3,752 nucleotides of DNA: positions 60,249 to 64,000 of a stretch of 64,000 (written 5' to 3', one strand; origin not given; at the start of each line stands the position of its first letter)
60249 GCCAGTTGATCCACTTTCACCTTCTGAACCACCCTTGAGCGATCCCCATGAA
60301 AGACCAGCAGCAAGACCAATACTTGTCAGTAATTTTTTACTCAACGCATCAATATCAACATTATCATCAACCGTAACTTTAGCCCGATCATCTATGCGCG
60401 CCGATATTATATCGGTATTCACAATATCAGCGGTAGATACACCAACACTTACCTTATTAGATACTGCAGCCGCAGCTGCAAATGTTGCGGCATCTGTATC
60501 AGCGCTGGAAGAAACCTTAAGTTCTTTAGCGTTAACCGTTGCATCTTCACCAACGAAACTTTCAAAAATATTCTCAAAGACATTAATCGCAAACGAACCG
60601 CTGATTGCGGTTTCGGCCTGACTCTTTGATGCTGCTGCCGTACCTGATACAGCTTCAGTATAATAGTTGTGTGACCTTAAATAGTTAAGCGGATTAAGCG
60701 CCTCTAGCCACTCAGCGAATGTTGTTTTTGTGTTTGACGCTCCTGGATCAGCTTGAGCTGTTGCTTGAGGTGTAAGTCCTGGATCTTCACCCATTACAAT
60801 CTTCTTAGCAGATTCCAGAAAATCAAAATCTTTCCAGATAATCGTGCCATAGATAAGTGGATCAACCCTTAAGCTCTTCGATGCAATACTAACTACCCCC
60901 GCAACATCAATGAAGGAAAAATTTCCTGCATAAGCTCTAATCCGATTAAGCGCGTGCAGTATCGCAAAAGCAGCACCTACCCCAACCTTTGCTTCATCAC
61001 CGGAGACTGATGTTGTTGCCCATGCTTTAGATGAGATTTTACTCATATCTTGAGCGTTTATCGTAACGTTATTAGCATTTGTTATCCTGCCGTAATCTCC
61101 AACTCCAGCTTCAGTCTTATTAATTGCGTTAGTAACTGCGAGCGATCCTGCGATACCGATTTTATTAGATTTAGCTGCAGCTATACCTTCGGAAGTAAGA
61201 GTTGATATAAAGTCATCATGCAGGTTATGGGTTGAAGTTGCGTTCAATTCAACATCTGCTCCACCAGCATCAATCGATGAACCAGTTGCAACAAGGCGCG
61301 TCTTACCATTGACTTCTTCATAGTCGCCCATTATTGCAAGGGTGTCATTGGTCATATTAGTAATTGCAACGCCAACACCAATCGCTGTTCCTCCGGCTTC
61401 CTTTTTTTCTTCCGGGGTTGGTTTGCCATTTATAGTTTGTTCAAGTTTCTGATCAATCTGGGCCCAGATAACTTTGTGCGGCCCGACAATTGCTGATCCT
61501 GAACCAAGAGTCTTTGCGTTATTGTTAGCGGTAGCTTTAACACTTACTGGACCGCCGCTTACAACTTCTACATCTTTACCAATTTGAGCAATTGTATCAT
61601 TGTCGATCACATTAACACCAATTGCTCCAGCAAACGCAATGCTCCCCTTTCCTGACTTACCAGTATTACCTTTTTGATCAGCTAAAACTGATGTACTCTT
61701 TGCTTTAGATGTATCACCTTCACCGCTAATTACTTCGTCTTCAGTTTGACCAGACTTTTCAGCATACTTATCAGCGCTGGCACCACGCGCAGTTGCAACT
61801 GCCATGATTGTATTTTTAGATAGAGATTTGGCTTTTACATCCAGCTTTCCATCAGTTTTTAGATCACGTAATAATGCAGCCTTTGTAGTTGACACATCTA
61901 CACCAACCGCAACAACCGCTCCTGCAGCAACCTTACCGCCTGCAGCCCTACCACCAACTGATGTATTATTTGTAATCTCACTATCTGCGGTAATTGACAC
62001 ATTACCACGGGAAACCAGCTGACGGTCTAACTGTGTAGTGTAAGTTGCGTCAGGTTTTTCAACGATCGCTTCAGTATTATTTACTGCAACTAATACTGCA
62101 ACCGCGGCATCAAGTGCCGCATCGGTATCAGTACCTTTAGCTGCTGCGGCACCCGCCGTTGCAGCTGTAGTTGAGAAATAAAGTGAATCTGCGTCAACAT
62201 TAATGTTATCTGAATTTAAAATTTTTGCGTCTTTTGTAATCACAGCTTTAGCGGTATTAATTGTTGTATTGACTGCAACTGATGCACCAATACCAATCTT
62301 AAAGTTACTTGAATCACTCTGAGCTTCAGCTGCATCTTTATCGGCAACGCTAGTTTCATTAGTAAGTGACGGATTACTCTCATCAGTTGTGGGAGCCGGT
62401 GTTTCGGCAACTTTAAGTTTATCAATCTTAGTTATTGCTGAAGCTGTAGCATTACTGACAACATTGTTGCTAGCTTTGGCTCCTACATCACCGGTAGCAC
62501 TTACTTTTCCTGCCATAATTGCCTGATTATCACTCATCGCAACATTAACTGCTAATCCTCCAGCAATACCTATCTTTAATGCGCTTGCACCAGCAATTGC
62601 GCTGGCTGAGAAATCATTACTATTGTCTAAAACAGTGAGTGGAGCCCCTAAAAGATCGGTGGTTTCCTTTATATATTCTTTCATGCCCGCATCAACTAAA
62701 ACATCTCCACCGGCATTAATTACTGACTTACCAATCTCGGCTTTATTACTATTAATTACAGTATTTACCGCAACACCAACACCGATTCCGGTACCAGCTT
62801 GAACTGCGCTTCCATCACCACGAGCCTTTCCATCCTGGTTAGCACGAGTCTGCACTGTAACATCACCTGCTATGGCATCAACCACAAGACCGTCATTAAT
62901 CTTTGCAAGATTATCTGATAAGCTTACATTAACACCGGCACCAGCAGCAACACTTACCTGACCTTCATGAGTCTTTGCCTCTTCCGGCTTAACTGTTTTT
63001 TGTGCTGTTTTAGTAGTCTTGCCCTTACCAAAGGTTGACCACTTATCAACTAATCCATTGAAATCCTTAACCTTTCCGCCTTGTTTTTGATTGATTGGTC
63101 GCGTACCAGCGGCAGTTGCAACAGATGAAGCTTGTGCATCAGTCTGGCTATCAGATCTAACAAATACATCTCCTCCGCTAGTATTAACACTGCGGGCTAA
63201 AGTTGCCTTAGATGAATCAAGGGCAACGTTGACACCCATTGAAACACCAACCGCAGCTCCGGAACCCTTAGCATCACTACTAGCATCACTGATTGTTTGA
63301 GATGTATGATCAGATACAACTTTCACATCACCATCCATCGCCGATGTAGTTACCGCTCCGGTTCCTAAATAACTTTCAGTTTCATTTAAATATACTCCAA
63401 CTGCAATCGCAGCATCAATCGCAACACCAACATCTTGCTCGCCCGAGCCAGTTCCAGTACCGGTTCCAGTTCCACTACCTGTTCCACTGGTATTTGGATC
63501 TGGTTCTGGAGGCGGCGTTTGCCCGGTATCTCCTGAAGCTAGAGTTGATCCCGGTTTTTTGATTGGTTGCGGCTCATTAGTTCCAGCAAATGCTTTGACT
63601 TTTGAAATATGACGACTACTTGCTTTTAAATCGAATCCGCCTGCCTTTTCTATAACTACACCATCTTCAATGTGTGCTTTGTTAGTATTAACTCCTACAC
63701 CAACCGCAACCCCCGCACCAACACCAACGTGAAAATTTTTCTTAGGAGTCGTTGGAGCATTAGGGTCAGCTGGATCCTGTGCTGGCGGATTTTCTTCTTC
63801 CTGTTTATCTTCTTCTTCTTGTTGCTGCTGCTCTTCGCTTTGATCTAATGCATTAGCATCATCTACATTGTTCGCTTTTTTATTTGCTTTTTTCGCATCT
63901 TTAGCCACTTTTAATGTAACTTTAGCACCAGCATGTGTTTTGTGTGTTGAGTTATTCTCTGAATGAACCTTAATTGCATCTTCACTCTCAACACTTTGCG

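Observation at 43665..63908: Single 20.2-kb ORF encoding a 6747-aa repeat protein (probable beta-helical adhesin/fibre), followed by a lipoprotein gene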

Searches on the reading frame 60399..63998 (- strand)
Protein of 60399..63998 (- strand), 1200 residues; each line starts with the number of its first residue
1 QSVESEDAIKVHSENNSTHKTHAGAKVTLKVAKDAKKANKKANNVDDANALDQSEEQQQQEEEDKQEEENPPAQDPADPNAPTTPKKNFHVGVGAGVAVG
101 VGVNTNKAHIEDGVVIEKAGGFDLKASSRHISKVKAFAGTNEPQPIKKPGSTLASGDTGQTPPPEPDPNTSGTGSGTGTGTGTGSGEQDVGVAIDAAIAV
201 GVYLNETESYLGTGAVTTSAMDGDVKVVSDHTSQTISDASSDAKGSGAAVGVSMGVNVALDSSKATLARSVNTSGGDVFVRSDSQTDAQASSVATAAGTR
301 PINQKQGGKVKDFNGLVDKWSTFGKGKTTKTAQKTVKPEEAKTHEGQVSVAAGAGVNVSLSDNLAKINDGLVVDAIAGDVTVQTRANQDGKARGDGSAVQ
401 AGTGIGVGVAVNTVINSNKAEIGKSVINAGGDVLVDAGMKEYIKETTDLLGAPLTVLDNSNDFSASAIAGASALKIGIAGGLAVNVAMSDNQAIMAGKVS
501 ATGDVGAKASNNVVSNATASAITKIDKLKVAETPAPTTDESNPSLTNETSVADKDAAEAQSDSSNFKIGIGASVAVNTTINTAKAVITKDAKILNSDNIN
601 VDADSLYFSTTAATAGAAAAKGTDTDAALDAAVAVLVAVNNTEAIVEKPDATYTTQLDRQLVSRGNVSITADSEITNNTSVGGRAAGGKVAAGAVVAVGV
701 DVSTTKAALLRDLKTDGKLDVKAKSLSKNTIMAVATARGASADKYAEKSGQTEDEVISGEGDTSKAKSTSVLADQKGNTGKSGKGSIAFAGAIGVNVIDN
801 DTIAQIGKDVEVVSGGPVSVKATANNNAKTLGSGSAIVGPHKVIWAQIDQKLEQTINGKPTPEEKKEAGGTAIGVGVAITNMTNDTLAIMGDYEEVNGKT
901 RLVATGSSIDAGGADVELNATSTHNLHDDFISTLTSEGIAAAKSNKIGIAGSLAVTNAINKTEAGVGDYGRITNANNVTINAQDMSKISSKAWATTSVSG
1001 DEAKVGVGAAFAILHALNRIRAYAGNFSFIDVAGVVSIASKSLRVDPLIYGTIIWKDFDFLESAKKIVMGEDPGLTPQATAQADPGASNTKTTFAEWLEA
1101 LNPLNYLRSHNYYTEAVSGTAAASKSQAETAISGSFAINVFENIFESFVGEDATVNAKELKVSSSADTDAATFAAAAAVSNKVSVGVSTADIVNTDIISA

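Call 38: search_protein_representatives(protein=window:60399-63998:-)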
Query: 1200 residues. Proteins with E-value up to 0.001 (for the whole library): 256; up to 1e-10: 113; up to 1e-30: 31. The best 150 are listed.
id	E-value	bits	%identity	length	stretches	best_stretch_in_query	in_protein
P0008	1.4e-138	480.6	34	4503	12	906-1046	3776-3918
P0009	4.8e-91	323.2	33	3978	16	187-522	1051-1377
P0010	7.9e-75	269.6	78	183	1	668-846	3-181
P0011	1.6e-74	268.6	35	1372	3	13-517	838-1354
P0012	7.9e-71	256.3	36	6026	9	869-1048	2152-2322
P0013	1.6e-68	248.7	33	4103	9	870-1200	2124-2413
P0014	3.2e-63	231.1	75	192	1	882-1049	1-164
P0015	1.9e-59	218.7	37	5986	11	191-521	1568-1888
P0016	7.5e-59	216.7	80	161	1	514-667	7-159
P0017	3.1e-54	201.4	34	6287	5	191-837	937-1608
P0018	3.9e-51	191.1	31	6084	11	161-508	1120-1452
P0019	5.2e-49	184.1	34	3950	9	169-497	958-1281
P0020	6.2e-49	183.8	32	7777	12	872-1195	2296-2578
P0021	2.8e-47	178.3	31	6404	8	871-1048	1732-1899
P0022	5.5e-47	177.4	37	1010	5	914-1026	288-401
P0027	1.7e-39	152.6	38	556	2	30-511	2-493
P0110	8.6e-12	60.9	29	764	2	880-1200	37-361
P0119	8.9e-11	57.5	31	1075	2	867-1200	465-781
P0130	7.1e-10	54.5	39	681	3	1098-1200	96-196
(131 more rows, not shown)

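Call 42: find_encoding_contigs(protein=P0017, flank=10000, max_places=4)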
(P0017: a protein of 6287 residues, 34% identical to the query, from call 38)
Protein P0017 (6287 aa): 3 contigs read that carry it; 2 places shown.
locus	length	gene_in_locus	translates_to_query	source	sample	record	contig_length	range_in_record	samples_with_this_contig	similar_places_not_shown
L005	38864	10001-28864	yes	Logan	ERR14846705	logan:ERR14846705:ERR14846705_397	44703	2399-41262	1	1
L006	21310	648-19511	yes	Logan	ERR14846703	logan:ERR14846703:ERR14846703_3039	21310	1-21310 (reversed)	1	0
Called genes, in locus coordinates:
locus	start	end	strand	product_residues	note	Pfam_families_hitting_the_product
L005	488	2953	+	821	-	PF01553:Acyltransferase, PF01210:NAD_Gly3P_dh_N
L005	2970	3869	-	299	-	PF00892:EamA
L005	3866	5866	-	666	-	PF00724:Oxidored_FMN, PF00070:Pyr_redox (faint), PF00890:FAD_binding_2 (weak), PF01266:DAO (faint), PF03486:HI0933_like (faint), PF07992:Pyr_redox_2, PF12831:FAD_oxidored, PF13450:NAD_binding_8, +1 more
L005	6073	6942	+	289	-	PF04055:Radical_SAM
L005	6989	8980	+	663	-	PF00456:Transketolase_N, PF02779:Transket_pyr, PF02780:Transketolase_C, PF22613:Transketolase_C_1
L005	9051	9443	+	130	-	PF01894:YjbQ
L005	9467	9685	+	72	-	-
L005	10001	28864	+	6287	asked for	-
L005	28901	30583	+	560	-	PF07244:POTRA (faint), PF08479:POTRA_2, PF03865:ShlB, PF01103:Omp85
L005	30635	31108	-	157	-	PF00571:CBS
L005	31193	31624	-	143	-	PF06676:DUF1178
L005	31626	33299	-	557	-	PF02690:Na_Pi_cotrans, PF01895:PhoU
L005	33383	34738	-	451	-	PF02310:B12-binding, PF04055:Radical_SAM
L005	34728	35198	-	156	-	PF22451:NirdL-like_HTH, PF17805:AsnC_trans_reg2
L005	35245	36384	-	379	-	PF01053:Cys_Met_Meta_PP, PF00155:Aminotran_1_2 (weak)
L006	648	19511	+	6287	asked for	-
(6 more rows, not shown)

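Call 66: find_encoding_contigs(protein=P0027, flank=10000, max_places=4)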
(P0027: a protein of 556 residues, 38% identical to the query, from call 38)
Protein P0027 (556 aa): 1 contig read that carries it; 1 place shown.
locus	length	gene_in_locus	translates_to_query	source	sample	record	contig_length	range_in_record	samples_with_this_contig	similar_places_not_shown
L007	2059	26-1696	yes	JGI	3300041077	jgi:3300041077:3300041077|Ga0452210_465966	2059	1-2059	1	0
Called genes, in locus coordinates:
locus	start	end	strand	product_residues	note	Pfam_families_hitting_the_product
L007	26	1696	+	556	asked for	-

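Call 67: find_encoding_contigs(protein=P0011, flank=10000, max_places=4)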
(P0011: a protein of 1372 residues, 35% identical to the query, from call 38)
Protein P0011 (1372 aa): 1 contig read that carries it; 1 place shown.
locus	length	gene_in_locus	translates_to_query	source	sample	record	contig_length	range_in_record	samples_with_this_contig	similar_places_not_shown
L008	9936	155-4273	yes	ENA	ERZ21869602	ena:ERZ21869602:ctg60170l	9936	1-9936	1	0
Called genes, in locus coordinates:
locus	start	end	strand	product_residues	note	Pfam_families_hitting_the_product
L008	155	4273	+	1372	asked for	-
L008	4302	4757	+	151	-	-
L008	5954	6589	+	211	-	-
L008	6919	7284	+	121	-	-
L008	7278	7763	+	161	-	-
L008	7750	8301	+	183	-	-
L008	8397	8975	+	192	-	-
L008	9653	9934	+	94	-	?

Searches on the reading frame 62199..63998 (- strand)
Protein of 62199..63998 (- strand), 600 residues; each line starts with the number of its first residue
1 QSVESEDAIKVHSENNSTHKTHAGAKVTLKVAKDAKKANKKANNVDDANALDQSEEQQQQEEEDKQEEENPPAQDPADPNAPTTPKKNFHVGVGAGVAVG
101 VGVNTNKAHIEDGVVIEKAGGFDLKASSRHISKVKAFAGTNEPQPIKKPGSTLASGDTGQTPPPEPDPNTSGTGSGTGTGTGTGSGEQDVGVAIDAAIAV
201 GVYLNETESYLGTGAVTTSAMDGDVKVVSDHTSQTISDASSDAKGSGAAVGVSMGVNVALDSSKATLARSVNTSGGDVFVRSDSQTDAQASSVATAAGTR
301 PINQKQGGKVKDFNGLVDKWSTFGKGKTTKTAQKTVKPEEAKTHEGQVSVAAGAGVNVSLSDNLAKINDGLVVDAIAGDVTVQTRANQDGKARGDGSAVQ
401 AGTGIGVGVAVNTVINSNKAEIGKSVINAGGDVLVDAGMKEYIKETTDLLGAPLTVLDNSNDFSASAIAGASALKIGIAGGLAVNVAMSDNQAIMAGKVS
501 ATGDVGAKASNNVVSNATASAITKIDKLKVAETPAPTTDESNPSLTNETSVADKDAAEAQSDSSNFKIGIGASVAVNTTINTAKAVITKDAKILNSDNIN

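Call 11: find_homologous_proteins(query=window:62199-63998:-)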
Query window:62199-63998:- (600 aa): 2 proteins with E <= 0.001 among 8000 candidates.
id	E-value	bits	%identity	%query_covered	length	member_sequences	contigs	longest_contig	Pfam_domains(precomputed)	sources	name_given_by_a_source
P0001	1.6e-10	59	27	56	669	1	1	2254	-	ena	-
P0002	3.6e-8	51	31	26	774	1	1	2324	-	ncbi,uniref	ncbi:MAG: hypothetical protein Q8Q63_12510, partial [Phaeovulum sp.]|uniref:beta strand repeat-conta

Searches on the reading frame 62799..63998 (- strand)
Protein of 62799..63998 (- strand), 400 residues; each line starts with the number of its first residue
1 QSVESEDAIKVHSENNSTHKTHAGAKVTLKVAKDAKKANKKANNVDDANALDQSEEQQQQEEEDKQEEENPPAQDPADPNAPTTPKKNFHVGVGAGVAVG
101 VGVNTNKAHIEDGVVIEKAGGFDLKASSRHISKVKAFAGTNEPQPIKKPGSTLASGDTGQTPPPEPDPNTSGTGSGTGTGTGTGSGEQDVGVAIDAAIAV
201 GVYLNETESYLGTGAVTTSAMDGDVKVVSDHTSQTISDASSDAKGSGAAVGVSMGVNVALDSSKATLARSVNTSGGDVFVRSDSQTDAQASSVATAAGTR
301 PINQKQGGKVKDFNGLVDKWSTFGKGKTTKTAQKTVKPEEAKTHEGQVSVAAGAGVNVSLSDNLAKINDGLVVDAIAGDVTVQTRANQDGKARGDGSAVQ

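Call 13: find_related_loci(query=window:62799-63998:-, collection=genome_contigs, flank=10000)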
Query window:62799-63998:- (400 aa) in genome_contigs; peptide patterns used: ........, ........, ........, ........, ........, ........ (x = any residue, [..] = any of these).
253 stretches matched a pattern, but none encodes a relative of the query by tblastn (E <= 1e-3).
